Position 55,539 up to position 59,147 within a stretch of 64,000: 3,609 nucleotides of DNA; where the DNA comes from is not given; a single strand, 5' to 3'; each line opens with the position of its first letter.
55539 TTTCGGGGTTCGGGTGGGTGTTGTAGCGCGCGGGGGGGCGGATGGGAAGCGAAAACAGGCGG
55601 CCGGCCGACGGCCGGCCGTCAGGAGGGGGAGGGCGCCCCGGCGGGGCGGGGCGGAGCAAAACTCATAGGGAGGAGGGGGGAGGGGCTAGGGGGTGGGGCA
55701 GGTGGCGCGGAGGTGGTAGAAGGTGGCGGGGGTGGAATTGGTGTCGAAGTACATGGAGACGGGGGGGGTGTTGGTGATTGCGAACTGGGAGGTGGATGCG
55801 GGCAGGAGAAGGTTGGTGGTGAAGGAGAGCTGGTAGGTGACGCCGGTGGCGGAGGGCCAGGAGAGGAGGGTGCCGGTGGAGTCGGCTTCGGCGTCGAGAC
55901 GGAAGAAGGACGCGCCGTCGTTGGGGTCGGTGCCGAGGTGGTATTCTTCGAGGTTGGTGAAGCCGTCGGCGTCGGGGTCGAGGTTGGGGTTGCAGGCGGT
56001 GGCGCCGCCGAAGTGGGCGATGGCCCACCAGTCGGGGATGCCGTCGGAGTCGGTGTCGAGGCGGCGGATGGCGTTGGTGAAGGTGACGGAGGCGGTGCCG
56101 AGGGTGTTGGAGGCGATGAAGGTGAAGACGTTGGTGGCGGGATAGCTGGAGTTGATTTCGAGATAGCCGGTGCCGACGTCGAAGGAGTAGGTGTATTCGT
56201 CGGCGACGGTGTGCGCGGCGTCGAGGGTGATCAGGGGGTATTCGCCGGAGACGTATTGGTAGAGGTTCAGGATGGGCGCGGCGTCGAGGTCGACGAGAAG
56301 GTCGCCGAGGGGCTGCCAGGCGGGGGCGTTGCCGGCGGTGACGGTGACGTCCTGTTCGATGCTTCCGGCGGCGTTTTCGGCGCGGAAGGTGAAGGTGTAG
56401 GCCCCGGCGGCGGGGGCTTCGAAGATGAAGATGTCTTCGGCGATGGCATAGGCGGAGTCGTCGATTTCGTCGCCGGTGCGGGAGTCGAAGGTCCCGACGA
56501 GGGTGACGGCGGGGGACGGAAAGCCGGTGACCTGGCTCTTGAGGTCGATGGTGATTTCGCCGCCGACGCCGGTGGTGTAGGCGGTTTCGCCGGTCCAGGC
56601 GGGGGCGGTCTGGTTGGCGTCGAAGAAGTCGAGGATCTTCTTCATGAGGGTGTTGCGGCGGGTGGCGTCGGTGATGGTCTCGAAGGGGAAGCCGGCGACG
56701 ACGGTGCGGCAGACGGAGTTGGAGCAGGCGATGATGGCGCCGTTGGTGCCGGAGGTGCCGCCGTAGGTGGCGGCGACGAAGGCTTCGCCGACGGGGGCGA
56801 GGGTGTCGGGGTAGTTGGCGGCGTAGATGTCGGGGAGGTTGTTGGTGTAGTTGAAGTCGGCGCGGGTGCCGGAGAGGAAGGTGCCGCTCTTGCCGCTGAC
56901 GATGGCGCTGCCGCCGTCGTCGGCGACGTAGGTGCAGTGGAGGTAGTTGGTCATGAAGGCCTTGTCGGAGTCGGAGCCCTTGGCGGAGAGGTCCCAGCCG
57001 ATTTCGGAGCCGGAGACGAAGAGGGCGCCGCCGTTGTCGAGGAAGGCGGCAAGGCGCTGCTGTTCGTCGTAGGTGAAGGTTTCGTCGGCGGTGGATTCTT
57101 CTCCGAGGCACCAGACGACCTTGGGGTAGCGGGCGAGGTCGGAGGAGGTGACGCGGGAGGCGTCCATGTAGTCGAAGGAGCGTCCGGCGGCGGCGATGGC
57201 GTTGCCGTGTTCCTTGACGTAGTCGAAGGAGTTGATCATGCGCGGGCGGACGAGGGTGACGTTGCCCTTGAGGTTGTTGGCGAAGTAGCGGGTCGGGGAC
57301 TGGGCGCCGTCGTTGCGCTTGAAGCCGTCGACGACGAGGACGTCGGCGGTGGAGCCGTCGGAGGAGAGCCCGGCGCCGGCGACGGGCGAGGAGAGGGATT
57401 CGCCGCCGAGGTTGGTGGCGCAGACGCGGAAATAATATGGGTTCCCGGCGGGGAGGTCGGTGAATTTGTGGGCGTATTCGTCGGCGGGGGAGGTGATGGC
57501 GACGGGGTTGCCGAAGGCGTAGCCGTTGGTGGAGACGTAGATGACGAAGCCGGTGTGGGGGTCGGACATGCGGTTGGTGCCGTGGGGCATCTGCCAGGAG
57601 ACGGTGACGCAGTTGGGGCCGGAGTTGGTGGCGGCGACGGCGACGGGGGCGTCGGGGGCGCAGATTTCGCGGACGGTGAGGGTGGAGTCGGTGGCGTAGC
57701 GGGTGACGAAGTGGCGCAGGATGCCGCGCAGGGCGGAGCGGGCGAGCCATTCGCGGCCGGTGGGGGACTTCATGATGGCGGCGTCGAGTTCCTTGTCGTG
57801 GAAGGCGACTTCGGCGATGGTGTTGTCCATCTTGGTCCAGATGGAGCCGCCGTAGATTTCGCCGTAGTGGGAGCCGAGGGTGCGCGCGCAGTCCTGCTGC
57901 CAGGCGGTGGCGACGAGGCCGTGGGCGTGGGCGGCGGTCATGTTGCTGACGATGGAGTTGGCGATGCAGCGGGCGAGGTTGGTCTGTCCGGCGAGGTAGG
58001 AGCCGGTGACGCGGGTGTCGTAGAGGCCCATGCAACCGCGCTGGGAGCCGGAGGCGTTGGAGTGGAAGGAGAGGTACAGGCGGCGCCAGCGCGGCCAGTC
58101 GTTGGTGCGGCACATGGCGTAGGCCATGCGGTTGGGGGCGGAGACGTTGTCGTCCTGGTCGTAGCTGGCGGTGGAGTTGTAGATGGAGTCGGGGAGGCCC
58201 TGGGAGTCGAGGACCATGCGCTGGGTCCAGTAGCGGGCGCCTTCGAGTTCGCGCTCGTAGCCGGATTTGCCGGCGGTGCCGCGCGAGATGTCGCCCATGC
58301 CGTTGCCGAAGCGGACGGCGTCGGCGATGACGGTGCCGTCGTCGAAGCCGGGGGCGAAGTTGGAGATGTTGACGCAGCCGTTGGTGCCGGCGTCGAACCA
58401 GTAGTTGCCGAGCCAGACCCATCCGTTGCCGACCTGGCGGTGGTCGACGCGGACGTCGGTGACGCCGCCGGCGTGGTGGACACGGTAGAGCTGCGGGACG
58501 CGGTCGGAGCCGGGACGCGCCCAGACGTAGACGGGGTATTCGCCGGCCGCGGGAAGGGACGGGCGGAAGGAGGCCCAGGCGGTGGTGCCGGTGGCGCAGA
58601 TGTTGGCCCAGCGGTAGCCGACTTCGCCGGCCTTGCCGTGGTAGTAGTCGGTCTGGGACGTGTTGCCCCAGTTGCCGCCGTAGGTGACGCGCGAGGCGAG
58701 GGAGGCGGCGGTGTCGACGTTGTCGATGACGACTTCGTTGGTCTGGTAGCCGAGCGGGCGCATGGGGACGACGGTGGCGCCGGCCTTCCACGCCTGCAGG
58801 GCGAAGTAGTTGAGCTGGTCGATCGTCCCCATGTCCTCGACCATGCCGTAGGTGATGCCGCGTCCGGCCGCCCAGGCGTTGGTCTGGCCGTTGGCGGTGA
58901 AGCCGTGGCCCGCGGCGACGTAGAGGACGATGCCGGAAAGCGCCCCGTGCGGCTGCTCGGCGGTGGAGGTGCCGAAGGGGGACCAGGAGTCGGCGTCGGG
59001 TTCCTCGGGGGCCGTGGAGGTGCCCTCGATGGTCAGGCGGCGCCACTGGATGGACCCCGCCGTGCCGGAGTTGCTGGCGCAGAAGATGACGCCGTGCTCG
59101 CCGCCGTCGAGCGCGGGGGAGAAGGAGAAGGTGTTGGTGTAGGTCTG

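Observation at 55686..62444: Giant 2252-aa secreted protein combining an intact GH18 catalytic motif with an Amidase_3/M14-like zinc-hydrolase domain and TSP3 calcium-binding repeats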

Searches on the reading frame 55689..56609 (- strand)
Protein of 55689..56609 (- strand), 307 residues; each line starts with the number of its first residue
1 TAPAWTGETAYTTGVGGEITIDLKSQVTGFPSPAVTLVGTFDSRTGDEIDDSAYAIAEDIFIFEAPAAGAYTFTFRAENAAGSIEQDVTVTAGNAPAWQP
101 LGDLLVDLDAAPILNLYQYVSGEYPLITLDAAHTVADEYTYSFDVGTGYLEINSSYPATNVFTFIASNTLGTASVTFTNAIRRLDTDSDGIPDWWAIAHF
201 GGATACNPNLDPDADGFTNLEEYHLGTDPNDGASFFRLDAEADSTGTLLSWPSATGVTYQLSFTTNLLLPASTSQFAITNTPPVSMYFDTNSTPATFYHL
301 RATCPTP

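Call 17: search_protein_families(library=pfam, proteins=[window:55689-56609:-], max_evalue=1)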
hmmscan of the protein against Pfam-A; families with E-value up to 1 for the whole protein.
window:55689-56609:- (307 aa): 4 families
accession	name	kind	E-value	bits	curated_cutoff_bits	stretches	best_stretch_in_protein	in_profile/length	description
PF00801.26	PKD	-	0.0088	16.5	23.5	1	66-91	54-79/80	PKD domain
PF13620.12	CarboxypepD_reg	-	0.091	13.6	32.3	1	61-95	40-74/82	Carboxypeptidase regulatory-like domain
PF05901.16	Excalibur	-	0.1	13.4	22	0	182-192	24-34/36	Excalibur calcium-binding domain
PF07679.22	I-set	-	0.11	13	23.7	0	20-91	17-89/90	Immunoglobulin I-set domain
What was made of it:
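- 56070..56597 (-): Two Ig/PKD-like beta-sandwich spacers, residues about 1950-2125. Only weak Pfam PKD and I-set matches (call 17).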

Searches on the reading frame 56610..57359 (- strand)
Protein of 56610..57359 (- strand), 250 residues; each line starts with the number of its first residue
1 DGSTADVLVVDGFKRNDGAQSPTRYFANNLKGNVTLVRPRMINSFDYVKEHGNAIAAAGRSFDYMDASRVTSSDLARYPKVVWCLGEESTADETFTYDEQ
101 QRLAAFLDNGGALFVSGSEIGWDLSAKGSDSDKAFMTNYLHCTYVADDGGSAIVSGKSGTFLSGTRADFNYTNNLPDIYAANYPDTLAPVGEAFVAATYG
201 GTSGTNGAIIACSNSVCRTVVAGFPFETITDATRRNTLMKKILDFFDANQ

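Call 72: search_solved_structures(query=A6, max_evalue=10, show_alignments=3)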
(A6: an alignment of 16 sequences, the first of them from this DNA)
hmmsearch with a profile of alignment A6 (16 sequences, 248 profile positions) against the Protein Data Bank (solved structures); distinct sequences matched with E-value up to 10: 0.
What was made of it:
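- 56616..57347 (-): GATase1/ThuA/GH42-middle-domain-like alpha/beta domain, residues 1700-1943; no Cys-His-Glu triad. No PDB sequence match was found (call 72).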

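Call 73: search_protein_families(library=pfam, alignment_id=A6, max_evalue=0.1)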
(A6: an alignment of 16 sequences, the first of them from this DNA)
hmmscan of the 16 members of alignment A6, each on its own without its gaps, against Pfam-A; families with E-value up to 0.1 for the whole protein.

A. member 1, seq(250 aa): 2 families
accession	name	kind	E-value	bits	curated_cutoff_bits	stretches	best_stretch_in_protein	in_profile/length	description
PF22369.2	GLMA_2nd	-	0.0015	18.7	27.7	1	54-117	25-82/138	GLMA-like, second domain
PF13709.12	DUF4159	-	0.026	14.5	25.9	1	69-118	43-88/202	Domain of unknown function (DUF4159)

B. families by the number of members that match (of 16 scanned): 5 families
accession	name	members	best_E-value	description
PF06283.17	ThuA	5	0.0013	Trehalose utilisation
PF22369.2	GLMA_2nd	1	0.0015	GLMA-like, second domain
PF13709.12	DUF4159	1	0.026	Domain of unknown function (DUF4159)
PF07953.20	Toxin_R_bind_N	1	0.047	Clostridium neurotoxin, N-terminal receptor binding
PF09822.16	ABC_transp_aux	1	0.051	ABC-type uncharacterized transport system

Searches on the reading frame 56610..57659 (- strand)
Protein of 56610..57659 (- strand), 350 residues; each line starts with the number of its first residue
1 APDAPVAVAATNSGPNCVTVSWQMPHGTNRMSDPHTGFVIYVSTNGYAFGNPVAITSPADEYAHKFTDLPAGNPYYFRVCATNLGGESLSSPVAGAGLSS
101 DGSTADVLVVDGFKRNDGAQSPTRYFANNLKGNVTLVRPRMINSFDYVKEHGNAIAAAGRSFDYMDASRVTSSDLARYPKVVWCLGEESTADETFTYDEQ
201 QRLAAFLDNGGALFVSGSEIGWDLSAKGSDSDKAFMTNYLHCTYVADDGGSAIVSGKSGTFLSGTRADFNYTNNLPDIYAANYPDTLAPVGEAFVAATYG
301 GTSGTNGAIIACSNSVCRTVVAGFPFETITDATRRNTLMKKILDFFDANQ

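Call 17: search_protein_families(library=pfam, proteins=[window:56610-57659:-], max_evalue=1)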
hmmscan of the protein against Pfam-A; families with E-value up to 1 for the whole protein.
window:56610-57659:- (350 aa): 4 families
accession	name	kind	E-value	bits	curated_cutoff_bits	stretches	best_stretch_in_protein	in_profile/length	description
PF00041.27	fn3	-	7.1e-08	33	25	1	3-92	1-79/84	Fibronectin type III domain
PF22369.2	GLMA_2nd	-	0.0027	17.8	27.7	1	154-217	25-82/138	GLMA-like, second domain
PF13709.12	DUF4159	-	0.045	13.7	25.9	1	169-218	43-88/202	Domain of unknown function (DUF4159)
PF16656.11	Pur_ac_phosph_N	-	0.053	14.5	30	1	7-84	5-83/93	Purple acid Phosphatase, N-terminal domain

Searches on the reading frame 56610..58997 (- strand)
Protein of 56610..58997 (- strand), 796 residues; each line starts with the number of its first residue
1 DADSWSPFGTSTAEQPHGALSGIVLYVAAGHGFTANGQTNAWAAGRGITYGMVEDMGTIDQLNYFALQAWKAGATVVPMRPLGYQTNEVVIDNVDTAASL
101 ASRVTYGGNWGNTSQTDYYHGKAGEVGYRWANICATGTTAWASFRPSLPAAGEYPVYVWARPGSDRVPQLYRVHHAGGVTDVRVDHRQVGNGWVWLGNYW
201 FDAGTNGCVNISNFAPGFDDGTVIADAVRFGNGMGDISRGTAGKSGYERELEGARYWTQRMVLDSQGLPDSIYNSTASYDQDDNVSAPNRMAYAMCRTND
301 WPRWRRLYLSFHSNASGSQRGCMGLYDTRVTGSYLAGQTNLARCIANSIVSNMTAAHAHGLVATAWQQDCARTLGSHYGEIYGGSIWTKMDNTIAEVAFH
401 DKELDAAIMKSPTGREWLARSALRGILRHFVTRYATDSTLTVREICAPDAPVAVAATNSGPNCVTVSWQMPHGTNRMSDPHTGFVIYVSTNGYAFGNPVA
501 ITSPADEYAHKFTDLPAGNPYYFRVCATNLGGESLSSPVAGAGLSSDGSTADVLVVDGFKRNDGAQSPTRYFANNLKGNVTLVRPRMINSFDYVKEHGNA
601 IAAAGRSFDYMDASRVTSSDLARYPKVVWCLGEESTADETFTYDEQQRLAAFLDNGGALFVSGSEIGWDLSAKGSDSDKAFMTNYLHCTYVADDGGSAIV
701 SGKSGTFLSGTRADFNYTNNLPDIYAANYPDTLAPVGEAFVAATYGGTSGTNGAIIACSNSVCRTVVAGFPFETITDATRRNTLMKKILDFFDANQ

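Call 40: predict_structure(alignment_id=A2)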
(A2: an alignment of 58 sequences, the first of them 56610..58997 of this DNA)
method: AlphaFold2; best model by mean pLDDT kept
length: 796 residues; sequences in the alignment: 58
mean_pLDDT: 90.7   pTM: 0.92
mean pLDDT of the five models: 90.7, 90.4, 89.1, 88.1, 86.9
residues with pLDDT >= 90: 587; 70-90: 175; 50-70: 29; < 50: 5
segments of 3 or more residues with pLDDT < 50: 1-5
pLDDT, mean of each block of 10 residues (from residue 1): 48 91 93 92 90 91 96 96 94 83 93 93 94 96 96 95 90 95 91 95 93 95 97 95 95 94 93 83 87 84 91 75 91 94 95 91 81 89 88 90 89 92 97 93 94 94 94 81 95 90 96 88 97 95 87 92 80 91 80 92 96 95 96 75 94 94 93 93 95 89 95 86 84 94 92 90 89 94 97 80
secondary structure, 60 per line:
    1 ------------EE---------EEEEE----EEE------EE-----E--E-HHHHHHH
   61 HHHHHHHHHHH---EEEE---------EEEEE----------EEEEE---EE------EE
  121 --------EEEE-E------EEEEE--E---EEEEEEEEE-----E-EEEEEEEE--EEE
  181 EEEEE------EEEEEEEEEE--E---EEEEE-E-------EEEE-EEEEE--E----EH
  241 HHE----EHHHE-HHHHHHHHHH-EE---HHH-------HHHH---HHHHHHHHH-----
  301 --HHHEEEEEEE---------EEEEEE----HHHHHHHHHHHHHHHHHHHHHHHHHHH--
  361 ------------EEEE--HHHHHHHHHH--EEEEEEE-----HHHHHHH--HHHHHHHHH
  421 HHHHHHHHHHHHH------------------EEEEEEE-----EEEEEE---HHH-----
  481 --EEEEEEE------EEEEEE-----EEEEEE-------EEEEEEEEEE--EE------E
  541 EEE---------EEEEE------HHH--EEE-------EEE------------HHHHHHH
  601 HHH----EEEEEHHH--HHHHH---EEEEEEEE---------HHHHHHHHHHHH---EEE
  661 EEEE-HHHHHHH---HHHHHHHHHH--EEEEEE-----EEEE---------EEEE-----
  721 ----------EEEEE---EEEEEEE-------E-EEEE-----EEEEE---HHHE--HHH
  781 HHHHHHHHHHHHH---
elements in order (helices of 4 or more, strands of 3 or more residues): E24-28 E33-35 H54-71 E75-78 E88-92 E103-107 E129-132 E141-145 E152-160 E168-175 E178-185 E192-201 E208-212 E222-225 E227-231 H254-263 H280-283 H287-295 E306-312 E322-327 H332-358 E373-376 H379-388 E391-397 H403-409 H412-433 E452-458 E464-469 E483-489 E496-501 E507-512 E520-529 E540-543 E553-557 E569-571 E579-581 H594-603 E608-612 H618-622 E626-633 H643-654 E658-664 H666-672 H676-685 E688-693 E699-702 E712-715 E731-735 E739-745 E755-758 E764-768 H778-793
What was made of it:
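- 56616..57347 (-): The whole 1150-1945 module models with pLDDT 90.7 and pTM 0.92 (call 40).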

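Call 42: fold_search(model_id=the predicted structure, library=pdb)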
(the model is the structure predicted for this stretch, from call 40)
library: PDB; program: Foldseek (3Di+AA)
matches with E <= 10: 1792; with E <= 0.001: 221
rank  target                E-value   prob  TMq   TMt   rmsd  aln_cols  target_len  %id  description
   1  6f2p                  2.3e-08  1.00  0.15  0.12   2.8       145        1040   30  Structure of Paenibacillus xanthan lyase to 2.6 A resolution (released 2018-12-05)
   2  4i3g_B                5.2e-06  0.75  0.10  0.10  22.5       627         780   11  Crystal Structure of DesR, a beta-glucosidase from Streptomyces venezuelae in complex with D-glucose. (released 2013-02-20)
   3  4o00_A                1.0e-05  1.00  0.10  0.70   2.9        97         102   26  Crystal structure of the Titin A-band domain A3 (released 2014-12-24)
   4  2yrz_MODEL_1_A        1.2e-05  1.00  0.11  0.68   2.6       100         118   24  Solution structure of the fibronectin type III domain of human Integrin beta-4 (released 2008-04-08)
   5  4o00_B                1.2e-05  1.00  0.10  0.68   2.6       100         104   25  Crystal structure of the Titin A-band domain A3 (released 2014-12-24)
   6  1va9_MODEL_1_A        1.6e-05  1.00  0.12  0.72   2.7       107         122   20  Solution structure of the second FNIII domain of DSCAML1 protein (released 2005-02-22)
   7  8oiy_E                1.6e-05  1.00  0.10  0.67   2.9        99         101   26  Crystal structure of the R15908H missense variant of titin domain Fn3-3 (released 2023-08-23)
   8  6pog_A                1.6e-05  1.00  0.10  0.65   3.6        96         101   26  Crystal structure of the NELL2 EGF1-6-Robo3 FN1 complex (released 2020-05-06)
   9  8oiy_A                1.9e-05  1.00  0.10  0.70   3.1        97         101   26  Crystal structure of the R15908H missense variant of titin domain Fn3-3 (released 2023-08-23)
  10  8oiy_B                1.9e-05  1.00  0.10  0.70   3.2        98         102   26  Crystal structure of the R15908H missense variant of titin domain Fn3-3 (released 2023-08-23)
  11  1x4z_MODEL_1_A        1.9e-05  1.00  0.11  0.60   3.2       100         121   25  Solution structure of the 2nd fibronectin type III domain from mouse biregional cell adhesion molecule-related (released 2005-11-15)
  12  4wtw_A                2.0e-05  1.00  0.11  0.79   2.9        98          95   22  Crystal structure of the third FnIII domain of integrin beta4 (released 2015-02-11)
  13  8oiy_F                2.3e-05  1.00  0.10  0.71   3.1        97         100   26  Crystal structure of the R15908H missense variant of titin domain Fn3-3 (released 2023-08-23)
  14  6hyf_A                2.4e-05  1.00  0.11  0.72   3.8       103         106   20  Crystal structure of the third FNIII domain from rat beta4 integrin, a binding site for periaxin (released 2019-05-08)
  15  4bq9_B                2.5e-05  1.00  0.11  0.45   2.4       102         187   24  Crystal structure of the FN5 and FN6 domains of NEO1, form 1 (released 2013-06-12)
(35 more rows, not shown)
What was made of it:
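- Tried and rejected: The result was swamped by fn3 and CBM hits and was uninformative for the amidase (call 42).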

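Call 89: find_homologous_proteins(query=window:56610-58997:-, max_evalue=1e-20)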
Query window:56610-58997:- (796 aa): 985 proteins with E <= 1e-20 among 8000 candidates; the best 120 are listed.
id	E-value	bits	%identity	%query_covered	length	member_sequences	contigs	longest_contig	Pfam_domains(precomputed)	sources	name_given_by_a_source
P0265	0.0e+0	1619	87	100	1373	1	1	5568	PF25275.2,PF00041.28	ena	-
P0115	0.0e+0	1113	77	39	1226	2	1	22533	PF25275.2,PF00041.28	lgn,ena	-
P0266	1.7e-273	928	65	40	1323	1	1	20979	PF25275.2,PF00041.28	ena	-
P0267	3.1e-272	924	56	98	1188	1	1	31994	PF25275.2,PF00041.28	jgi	jgi:hypothetical protein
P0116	4.4e-264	897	55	98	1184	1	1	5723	PF25275.2,PF25852.1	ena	-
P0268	3.2e-263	894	55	98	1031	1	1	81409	PF25275.2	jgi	jgi:hypothetical protein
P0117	1.1e-251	856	53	99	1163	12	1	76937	PF25275.2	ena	-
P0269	1.3e-244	832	54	98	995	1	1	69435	PF25275.2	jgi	jgi:hypothetical protein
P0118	7.4e-242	823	53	98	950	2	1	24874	PF25275.2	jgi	jgi:hypothetical protein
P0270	2.7e-206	706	49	99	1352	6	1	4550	PF25275.2,PF25852.1,PF00041.28,PF18884.6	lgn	-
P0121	7.7e-201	688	46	98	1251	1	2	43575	PF25275.2,PF25852.1,PF00041.28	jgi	jgi:hypothetical protein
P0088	6.6e-200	685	48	98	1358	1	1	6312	PF25275.2,PF00704.35,PF00041.28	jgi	-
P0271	7.2e-196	671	46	98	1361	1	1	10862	PF25275.2,PF00704.35,PF00041.28,PF18884.6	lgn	-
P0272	1.8e-193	663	45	98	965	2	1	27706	PF25275.2,PF01520.24,PF00041.28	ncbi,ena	-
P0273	1.4e-192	660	45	98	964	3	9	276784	PF25275.2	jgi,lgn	jgi:hypothetical protein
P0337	1.3e-152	528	41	99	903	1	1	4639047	PF25275.2,PF01520.24,PF00041.28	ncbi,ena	-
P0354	2.8e-151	524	41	98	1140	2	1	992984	PF25275.2,PF01520.24,PF00041.28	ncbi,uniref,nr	ncbi:AmiA-like protein [Botrimarina hoheduenensis]|uniref:AmiA-like protein n=2 Tax=Botrimarina hohe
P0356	3.2e-151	524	42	98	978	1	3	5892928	PF25275.2,PF01520.24,PF00041.28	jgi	jgi:N-acetylmuramoyl-L-alanine amidase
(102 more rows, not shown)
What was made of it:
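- One source names a member 'AmiA-like protein' (call 89).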

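Call 90: find_encoding_contigs(protein=P0354, flank=8000, max_places=1)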
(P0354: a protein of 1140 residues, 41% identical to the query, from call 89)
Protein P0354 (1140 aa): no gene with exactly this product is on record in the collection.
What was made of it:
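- Tried and rejected: One look-up found no record (call 90).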

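Call 91: find_encoding_contigs(protein=P0356, flank=8000, max_places=1)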
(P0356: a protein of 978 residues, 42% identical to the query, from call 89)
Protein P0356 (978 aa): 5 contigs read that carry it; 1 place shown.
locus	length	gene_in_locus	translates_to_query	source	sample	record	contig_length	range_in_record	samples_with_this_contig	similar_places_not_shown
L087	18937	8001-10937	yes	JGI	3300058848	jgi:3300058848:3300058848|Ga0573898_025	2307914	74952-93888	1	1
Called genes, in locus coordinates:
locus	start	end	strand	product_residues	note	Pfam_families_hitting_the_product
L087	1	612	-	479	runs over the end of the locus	PF00072:Response_reg, PF00158:Sigma54_activat, PF13191:AAA_16 (weak), PF14532:Sigma54_activ_2, PF00004:AAA (weak), PF07728:AAA_5, PF25601:AAA_lid_14, PF02954:HTH_8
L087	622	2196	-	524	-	PF12729:4HB_MCP_1 (weak), PF00512:HisKA, PF02518:HATPase_c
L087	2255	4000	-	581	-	PF01019:G_glu_transpept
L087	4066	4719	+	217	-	-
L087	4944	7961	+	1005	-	PF25275:Golvesin_C, PF01520:Amidase_3, PF00041:fn3 (weak)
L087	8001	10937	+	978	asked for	PF25275:Golvesin_C, PF01520:Amidase_3 (weak), PF00041:fn3 (weak)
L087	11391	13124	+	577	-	PF00932:LTD, PF00404:Dockerin_1 (faint)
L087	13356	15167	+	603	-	PF07589:PEP_exosort_dom (weak)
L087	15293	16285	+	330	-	-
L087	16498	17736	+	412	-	PF07963:N_methyl, PF07596:SBP_bac_10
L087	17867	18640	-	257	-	PF00036:EF-hand_1 (faint), PF13202:EF-hand_5 (faint), PF13405:EF-hand_6 (faint)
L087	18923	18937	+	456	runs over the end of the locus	PF18943:DUF5690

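Call 92: find_encoding_contigs(protein=P0337, flank=8000, max_places=1)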
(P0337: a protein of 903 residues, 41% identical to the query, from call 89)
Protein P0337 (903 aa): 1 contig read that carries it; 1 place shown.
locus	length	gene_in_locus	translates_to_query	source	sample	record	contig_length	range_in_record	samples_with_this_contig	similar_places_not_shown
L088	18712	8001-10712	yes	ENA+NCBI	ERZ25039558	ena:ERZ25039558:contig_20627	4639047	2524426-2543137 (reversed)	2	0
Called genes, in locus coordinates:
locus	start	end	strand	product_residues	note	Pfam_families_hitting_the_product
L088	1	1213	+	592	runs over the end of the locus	PF05524:PEP-utilisers_N, PF00391:PEP-utilizers, PF02896:PEP-utilizers_C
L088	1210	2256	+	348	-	PF01087:GalP_UDP_transf, PF02744:GalP_UDP_tr_C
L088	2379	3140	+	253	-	PF00483:NTP_transferase, PF12804:NTP_transf_3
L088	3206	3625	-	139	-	-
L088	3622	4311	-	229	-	-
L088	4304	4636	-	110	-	PF03551:PadR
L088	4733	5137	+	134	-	PF22091:DUF6941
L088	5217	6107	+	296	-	PF01259:SAICAR_synt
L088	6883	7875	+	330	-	PF02899:Phage_int_SAM_1, PF00589:Phage_integrase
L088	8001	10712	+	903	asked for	PF25275:Golvesin_C, PF01520:Amidase_3 (weak), PF00041:fn3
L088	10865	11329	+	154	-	PF01161:PBP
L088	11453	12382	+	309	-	PF00698:Acyl_transf_1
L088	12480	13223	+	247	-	PF00106:adh_short, PF08659:KR, PF13561:adh_short_C2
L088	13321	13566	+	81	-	PF00550:PP-binding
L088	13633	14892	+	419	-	PF00109:ketoacyl-synt, PF02801:Ketoacyl-synt_C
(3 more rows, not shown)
